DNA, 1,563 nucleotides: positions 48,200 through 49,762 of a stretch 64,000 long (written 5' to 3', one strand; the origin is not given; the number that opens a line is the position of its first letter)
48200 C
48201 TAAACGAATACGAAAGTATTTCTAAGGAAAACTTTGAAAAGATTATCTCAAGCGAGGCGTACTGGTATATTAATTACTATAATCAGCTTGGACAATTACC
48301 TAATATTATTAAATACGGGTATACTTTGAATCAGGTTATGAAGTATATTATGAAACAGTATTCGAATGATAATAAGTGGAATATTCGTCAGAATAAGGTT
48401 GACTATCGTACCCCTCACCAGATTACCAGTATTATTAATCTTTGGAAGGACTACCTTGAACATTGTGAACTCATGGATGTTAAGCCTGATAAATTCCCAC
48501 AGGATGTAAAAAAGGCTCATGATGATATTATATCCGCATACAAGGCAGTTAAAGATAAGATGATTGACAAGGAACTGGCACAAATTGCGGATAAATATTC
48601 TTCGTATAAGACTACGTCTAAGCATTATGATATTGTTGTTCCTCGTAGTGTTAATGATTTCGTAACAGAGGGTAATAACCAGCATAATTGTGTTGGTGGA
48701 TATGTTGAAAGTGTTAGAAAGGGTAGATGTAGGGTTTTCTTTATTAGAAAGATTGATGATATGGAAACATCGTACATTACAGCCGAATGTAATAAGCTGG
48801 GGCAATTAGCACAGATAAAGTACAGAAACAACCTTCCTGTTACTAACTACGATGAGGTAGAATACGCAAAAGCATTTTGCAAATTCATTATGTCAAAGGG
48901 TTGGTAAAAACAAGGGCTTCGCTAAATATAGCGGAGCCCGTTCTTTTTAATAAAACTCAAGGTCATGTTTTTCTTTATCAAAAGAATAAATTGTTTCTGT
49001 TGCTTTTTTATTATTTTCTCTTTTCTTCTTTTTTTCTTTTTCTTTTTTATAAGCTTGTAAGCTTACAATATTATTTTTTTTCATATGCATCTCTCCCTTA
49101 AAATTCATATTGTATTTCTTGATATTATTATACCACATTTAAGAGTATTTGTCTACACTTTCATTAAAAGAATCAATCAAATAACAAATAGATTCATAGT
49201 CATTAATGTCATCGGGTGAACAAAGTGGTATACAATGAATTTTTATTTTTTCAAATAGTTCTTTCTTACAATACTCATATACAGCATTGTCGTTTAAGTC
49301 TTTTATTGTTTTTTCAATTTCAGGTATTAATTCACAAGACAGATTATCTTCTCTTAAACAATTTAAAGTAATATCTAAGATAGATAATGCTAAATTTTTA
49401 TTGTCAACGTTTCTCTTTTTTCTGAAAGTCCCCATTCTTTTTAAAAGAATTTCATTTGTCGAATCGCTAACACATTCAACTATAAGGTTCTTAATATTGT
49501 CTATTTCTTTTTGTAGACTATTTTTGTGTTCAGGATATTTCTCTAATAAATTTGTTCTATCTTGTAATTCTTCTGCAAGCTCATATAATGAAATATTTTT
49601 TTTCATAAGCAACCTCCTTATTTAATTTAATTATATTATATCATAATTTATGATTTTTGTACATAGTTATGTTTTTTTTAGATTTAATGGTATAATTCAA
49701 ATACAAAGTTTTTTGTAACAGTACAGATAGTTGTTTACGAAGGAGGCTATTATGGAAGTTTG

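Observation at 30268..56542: Four diverged paralogs of a large zinc-ribbon plus PcfJ-like protein family in 26 kb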

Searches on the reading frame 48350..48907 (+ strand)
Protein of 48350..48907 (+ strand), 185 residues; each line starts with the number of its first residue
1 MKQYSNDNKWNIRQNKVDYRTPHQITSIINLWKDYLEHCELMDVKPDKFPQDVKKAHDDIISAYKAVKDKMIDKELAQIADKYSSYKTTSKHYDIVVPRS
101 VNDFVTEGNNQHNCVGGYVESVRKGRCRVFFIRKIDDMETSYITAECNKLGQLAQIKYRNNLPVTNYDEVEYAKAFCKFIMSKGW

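Call 44: search_dna_similar(query=window:48350-48907:+, collection=plasmids, mode=protein, max_rows=25, max_evalue=0.001, rows=spread)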
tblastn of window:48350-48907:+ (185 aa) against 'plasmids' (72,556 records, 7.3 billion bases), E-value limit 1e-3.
Records with a match: 560; places in all: 575; records where one place covers at least 80% of the query: 68.
Best place of each record, by identity: <60% 560.
By first word of the organism name: Enterococcus 516; Clostridium 15; Clostridioides 6; Listeria 4; Streptococcus 3; Bacillus 3; Alicyclobacillus 3; Paenibacillus 2; Carnobacterium 2; Vagococcus 2; and 4 more.
By predicted mobility (MOB-suite, as given by PLSDB): mobilizable 395; conjugative 100; non-mobilizable 65.
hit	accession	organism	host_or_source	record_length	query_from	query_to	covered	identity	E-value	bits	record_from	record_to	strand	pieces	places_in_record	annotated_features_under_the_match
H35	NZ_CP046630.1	Streptococcus equinus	Bos taurus coreanae,cell culture,Rumen ...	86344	10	179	92%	28.2%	1e-10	67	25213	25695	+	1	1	PcfJ domain-containing protein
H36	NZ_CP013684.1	Clostridium botulinum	Microbial isolate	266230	25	146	66%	32.8%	2e-11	69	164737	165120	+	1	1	PcfJ domain-containing protein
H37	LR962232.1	Enterococcus faecalis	-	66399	32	173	77%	27.9%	9e-9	61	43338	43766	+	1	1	none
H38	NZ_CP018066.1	Enterococcus faecium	Homo sapiens,blood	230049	32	173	77%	27.9%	9e-9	61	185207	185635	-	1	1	PcfJ domain-containing protein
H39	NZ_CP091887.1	Enterococcus faecalis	Homo sapiens,fecal sample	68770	9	161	83%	25.6%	1e-4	49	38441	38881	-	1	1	PcfJ domain-containing protein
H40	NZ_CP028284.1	Enterococcus faecalis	Homo sapiens,eye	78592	9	161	83%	25.6%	1e-4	49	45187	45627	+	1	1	PcfJ domain-containing protein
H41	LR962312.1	Enterococcus faecalis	-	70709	32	163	71%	28.5%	2e-9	63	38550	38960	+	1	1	none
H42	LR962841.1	Enterococcus faecalis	-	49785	32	163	71%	27.7%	4e-9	62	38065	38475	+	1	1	record has no annotation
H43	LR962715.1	Enterococcus faecalis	-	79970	32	163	71%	27.7%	4e-9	62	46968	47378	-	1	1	none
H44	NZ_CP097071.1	Enterococcus faecalis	whole organism,pet food (BARF)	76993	32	163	71%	27.7%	4e-9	62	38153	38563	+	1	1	PcfJ domain-containing protein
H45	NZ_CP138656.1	Enterococcus faecalis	animal,Pig rectum feces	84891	29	161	72%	25.9%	1e-5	52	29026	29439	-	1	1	none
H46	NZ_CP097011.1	Enterococcus faecalis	whole organism,pet food (BARF)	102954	29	161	72%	25.9%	1e-5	52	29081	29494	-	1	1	none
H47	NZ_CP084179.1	Enterococcus faecium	Homo sapiens,hematoma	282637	29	146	64%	26.0%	4e-8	59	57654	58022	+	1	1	PcfJ domain-containing protein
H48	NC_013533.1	Enterococcus faecalis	-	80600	9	146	75%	22.1%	1e-4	49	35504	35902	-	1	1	PcfJ domain-containing protein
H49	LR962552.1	Enterococcus faecalis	-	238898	9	146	75%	22.1%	1e-4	49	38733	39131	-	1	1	record has no annotation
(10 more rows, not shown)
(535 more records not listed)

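Call 46: get_annotated_region(hit=H44, flank=7000)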
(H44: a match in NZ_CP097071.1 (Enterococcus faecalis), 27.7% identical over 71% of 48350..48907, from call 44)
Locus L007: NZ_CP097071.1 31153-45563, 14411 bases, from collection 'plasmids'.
description: Enterococcus faecalis strain AT40a plasmid pAT40a-b, complete sequence
organism: Enterococcus faecalis (NCBI taxid 1351)
taxonomy: Bacteria; Bacillota; Bacilli; Lactobacillales; Enterococcaceae; Enterococcus; Enterococcus faecalis
host: -; source: whole organism,pet food (BARF); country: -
typing (MOB-suite, as given by PLSDB): mobilizable; replicon rep_cluster_980; relaxase MOBC
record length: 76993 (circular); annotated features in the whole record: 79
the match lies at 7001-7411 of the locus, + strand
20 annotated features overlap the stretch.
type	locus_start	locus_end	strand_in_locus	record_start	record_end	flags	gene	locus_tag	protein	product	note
CDS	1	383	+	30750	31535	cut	-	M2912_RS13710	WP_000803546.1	winged helix-turn-helix domain-containing protein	-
CDS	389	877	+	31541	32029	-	-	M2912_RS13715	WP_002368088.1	hypothetical protein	-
CDS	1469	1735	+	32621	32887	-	-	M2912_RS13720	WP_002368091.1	hypothetical protein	-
CDS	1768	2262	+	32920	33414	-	-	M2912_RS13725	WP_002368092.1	DnaJ domain-containing protein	-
CDS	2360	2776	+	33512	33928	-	-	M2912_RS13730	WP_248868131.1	single-stranded DNA-binding protein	-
CDS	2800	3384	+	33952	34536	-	-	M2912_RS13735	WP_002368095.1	thermonuclease family protein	-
CDS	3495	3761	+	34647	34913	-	-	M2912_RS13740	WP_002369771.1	type II toxin-antitoxin system RelB/DinJ family antitoxin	-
CDS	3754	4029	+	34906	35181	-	-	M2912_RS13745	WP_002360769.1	type II toxin-antitoxin system YafQ family toxin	-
CDS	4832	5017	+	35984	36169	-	-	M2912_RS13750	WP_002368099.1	hypothetical protein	-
CDS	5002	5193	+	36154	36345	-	-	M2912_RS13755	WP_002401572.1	DpnD/PcfM family protein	-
CDS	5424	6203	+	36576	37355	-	-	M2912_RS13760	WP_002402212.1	Cas9 inhibitor AcrIIA9 family protein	-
CDS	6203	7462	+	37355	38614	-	-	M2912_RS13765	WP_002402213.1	PcfJ domain-containing protein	-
CDS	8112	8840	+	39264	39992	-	-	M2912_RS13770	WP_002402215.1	hypothetical protein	-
CDS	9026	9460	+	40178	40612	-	-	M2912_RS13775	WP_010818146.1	hypothetical protein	-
CDS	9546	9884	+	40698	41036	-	-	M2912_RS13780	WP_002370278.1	hypothetical protein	-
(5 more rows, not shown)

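Call 47: get_annotated_region(hit=H35, flank=6000)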
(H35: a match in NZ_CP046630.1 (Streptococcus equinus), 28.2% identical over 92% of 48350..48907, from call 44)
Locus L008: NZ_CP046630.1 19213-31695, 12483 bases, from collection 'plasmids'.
description: Streptococcus equinus strain CNU G6 plasmid p1_CNU_G6, complete sequence
organism: Streptococcus equinus (NCBI taxid 1335)
taxonomy: Bacteria; Bacillota; Bacilli; Lactobacillales; Streptococcaceae; Streptococcus; Streptococcus equinus
host: -; source: Bos taurus coreanae,cell culture,Rumen fluid; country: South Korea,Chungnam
typing (MOB-suite, as given by PLSDB): non-mobilizable
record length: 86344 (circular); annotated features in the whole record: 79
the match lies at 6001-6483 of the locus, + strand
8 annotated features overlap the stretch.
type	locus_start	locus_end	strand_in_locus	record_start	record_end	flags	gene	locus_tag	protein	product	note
CDS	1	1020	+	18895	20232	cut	-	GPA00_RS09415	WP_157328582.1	hypothetical protein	-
CDS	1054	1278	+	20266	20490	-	-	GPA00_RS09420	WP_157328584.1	hypothetical protein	-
CDS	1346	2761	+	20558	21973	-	-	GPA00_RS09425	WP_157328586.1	LPD1 domain-containing protein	-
CDS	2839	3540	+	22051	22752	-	-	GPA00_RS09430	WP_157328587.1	hypothetical protein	-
CDS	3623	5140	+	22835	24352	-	-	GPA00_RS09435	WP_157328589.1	Cas9 inhibitor AcrIIA9 family protein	-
CDS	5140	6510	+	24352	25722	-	-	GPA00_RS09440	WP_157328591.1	PcfJ domain-containing protein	-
CDS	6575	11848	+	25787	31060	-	-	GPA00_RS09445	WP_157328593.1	SNF2-related protein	-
CDS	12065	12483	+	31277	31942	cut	-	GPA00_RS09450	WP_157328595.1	hypothetical protein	-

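Call 108: get_annotated_region(hit=H36, flank=3500)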
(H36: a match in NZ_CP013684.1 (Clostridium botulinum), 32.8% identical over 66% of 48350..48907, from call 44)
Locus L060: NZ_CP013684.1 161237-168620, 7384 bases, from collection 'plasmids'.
description: Clostridium botulinum strain AM282 plasmid pRSJ10_1, complete sequence
organism: Clostridium botulinum (NCBI taxid 1491)
taxonomy: Bacteria; Bacillota; Clostridia; Eubacteriales; Clostridiaceae; Clostridium; Clostridium botulinum
host: -; source: Microbial isolate; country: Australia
typing (MOB-suite, as given by PLSDB): non-mobilizable; replicon rep_cluster_1536; mating-pair formation MPF_T
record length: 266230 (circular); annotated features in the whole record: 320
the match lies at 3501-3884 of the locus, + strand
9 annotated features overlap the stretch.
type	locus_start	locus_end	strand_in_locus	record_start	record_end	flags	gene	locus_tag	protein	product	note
CDS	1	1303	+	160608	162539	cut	-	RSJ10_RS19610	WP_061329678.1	AAA family ATPase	-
CDS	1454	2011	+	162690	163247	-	-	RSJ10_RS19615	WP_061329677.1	Cas9 inhibitor AcrIIA9 family protein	-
CDS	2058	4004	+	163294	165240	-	-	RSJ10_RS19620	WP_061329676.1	PcfJ domain-containing protein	-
CDS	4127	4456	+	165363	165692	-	-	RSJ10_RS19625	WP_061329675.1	hypothetical protein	-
CDS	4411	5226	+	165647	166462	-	-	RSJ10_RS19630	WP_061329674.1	sigma-70 family RNA polymerase sigma factor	GO:0006352 - DNA-templated transcription initiation [Evidence IEA]; GO:0006355 - regulation of DNA-templated ...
CDS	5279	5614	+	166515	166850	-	-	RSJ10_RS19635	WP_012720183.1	hypothetical protein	-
CDS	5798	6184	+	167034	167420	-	-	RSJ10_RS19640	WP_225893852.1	hypothetical protein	-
CDS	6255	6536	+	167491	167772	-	-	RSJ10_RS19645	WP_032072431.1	PrgI family protein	-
CDS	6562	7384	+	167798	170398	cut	-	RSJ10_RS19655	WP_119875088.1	ATP-binding protein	-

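Call 109: get_annotated_region(hit=H38, flank=3500)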
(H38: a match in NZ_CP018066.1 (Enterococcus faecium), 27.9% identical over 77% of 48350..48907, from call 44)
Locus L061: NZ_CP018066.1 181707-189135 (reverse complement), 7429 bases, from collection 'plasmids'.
description: Enterococcus faecium strain E1 plasmid pE1_230, complete sequence
organism: Enterococcus faecium (NCBI taxid 1352)
taxonomy: Bacteria; Bacillota; Bacilli; Lactobacillales; Enterococcaceae; Enterococcus; Enterococcus faecium
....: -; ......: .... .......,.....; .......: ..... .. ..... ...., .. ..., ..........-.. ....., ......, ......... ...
typing (MOB-suite, as given by PLSDB): conjugative; replicon rep_cluster_893; relaxase MOBC,MOBP; mating-pair formation MPF_T
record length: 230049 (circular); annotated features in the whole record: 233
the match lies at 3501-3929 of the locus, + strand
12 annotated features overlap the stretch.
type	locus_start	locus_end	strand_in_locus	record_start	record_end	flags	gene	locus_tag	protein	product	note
CDS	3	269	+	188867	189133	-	-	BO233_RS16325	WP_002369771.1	type II toxin-antitoxin system RelB/DinJ family antitoxin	-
CDS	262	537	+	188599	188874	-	-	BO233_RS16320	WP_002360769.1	type II toxin-antitoxin system YafQ family toxin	-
CDS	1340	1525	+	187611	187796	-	-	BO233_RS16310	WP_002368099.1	hypothetical protein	-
CDS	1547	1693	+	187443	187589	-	-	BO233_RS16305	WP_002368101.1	DpnD/PcfM family protein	-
CDS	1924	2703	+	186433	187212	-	-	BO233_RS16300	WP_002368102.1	Cas9 inhibitor AcrIIA9 family protein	-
CDS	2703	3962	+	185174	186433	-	-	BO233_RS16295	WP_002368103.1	PcfJ domain-containing protein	-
CDS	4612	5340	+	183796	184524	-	-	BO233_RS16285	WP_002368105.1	hypothetical protein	-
CDS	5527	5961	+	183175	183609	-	-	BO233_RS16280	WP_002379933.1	hypothetical protein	-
CDS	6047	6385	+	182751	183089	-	-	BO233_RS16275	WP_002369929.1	hypothetical protein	-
CDS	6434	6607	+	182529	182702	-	-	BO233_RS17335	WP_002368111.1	hypothetical protein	-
CDS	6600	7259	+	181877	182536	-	-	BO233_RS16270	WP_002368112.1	DUF2786 domain-containing protein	-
CDS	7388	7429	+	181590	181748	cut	-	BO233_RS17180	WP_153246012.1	hypothetical protein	-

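Call 110: get_annotated_region(hit=H39, flank=3500)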
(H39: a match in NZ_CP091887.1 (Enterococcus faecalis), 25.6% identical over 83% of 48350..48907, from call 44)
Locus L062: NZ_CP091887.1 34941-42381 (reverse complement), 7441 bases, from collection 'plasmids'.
description: Enterococcus faecalis strain 143-1 plasmid p1, complete sequence
organism: Enterococcus faecalis (NCBI taxid 1351)
taxonomy: Bacteria; Bacillota; Bacilli; Lactobacillales; Enterococcaceae; Enterococcus; Enterococcus faecalis
host: -; source: Homo sapiens,fecal sample; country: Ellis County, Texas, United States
typing (MOB-suite, as given by PLSDB): mobilizable; replicon rep_cluster_980; relaxase MOBP
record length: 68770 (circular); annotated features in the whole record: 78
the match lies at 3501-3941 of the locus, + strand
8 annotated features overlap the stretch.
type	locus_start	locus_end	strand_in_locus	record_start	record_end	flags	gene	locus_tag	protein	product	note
CDS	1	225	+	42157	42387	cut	-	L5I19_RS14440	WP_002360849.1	hypothetical protein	-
CDS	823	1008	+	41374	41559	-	-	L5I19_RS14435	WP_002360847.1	hypothetical protein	-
CDS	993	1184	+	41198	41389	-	-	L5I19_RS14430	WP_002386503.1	DpnD/PcfM family protein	-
CDS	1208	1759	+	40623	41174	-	-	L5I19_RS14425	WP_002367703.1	hypothetical protein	-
CDS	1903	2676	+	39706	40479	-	-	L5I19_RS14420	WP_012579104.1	Cas9 inhibitor AcrIIA9 family protein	-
CDS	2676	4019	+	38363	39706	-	-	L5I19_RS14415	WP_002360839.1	PcfJ domain-containing protein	-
CDS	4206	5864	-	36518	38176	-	-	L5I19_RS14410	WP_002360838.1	hypothetical protein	-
CDS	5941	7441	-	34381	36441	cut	mobP2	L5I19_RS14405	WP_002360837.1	MobP2 family relaxase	-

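Call 111: get_annotated_region(hit=H48, flank=3500)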
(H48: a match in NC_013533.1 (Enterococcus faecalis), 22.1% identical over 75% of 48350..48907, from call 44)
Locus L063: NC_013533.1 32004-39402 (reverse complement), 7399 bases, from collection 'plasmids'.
description: Enterococcus faecalis plasmid pBEE99, complete sequence
organism: Enterococcus faecalis (NCBI taxid 1351)
taxonomy: Bacteria; Bacillota; Bacilli; Lactobacillales; Enterococcaceae; Enterococcus; Enterococcus faecalis
host: -; source: -; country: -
typing (MOB-suite, as given by PLSDB): conjugative; replicon rep_cluster_980; relaxase MOBP; mating-pair formation MPF_T
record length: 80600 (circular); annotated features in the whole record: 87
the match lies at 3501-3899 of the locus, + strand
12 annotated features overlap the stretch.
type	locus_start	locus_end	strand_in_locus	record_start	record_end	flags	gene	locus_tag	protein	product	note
CDS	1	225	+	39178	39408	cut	-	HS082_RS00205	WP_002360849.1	hypothetical protein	-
CDS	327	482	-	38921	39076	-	-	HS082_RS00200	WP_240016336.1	hypothetical protein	-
CDS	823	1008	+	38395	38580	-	-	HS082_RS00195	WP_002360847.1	hypothetical protein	-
CDS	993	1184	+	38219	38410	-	-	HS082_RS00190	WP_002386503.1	DpnD/PcfM family protein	-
CDS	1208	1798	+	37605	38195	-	-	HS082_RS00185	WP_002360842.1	hypothetical protein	-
CDS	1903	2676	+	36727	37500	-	-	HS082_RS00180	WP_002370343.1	Cas9 inhibitor AcrIIA9 family protein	-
CDS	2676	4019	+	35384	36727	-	-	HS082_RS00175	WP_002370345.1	PcfJ domain-containing protein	-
CDS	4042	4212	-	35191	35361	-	-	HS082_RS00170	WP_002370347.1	hypothetical protein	-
CDS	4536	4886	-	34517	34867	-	-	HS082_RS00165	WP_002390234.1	hypothetical protein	-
CDS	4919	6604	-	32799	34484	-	-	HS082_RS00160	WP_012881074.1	relaxase/mobilization nuclease domain-containing protein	-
CDS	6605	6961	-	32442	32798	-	mobC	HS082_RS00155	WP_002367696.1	plasmid mobilization relaxosome protein MobC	-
CDS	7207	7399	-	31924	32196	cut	-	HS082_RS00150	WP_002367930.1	LtrD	-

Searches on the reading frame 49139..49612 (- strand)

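Call 32: search_protein_families(library=pfam, proteins=[window:49139-49612:-], max_evalue=0.01)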
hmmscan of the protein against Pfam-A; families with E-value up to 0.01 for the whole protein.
window:49139-49612:- (157 aa): 1 family
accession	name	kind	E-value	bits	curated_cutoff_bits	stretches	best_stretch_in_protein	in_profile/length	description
PF19924.4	DUF6387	-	0.0094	16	28.9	1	5-52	23-76/258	Family of unknown function (DUF6387)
